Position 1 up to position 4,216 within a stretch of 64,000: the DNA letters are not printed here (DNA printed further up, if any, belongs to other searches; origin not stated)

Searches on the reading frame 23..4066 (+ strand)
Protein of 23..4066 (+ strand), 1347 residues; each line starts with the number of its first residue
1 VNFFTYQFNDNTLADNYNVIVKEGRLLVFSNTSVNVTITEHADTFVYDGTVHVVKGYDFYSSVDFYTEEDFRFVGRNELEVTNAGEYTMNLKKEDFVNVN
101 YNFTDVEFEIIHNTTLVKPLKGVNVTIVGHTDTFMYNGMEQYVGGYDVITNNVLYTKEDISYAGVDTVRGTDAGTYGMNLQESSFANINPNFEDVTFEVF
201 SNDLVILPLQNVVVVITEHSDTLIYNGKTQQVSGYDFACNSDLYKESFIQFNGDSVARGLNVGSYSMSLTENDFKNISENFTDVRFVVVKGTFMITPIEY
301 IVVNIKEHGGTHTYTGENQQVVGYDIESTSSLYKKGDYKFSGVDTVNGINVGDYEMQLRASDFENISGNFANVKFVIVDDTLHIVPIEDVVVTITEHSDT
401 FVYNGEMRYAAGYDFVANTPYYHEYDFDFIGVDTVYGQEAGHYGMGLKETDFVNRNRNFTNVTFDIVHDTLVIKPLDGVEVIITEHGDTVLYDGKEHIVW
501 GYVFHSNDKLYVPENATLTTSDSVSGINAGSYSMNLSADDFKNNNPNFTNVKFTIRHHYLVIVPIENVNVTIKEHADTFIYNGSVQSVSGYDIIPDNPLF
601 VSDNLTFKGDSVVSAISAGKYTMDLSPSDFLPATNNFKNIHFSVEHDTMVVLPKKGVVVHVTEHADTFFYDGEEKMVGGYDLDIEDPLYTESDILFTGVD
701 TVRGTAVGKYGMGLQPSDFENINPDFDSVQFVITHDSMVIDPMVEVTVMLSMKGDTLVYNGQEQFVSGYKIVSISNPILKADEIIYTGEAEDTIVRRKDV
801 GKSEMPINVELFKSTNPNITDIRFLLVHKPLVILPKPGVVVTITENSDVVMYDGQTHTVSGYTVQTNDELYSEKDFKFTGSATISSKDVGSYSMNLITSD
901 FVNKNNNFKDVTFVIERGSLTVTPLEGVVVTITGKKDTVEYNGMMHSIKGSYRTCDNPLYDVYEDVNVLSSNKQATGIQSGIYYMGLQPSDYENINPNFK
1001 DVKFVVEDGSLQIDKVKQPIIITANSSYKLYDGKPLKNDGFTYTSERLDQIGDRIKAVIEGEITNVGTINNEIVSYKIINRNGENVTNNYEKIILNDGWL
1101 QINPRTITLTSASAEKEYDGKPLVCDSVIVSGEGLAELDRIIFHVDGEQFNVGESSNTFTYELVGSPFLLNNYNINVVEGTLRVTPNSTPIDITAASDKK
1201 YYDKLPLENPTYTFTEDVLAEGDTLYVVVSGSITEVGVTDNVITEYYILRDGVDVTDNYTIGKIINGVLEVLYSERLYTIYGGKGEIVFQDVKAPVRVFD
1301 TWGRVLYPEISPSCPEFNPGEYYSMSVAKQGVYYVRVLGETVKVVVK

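Call 7: search_protein_families(library=pfam, proteins=[window:23-4066:+], max_evalue=0.001)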
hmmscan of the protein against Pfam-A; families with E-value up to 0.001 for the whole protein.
window:23-4066:+ (1347 aa): 2 families
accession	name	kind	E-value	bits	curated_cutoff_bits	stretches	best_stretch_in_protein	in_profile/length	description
PF17883.6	MBG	-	2.6e-15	57.1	23.3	0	309-379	9-87/97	MBG domain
PF20033.5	DUF6438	-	0.00019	22.1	30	0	331-382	20-69/116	Domain of unknown function (DUF6438)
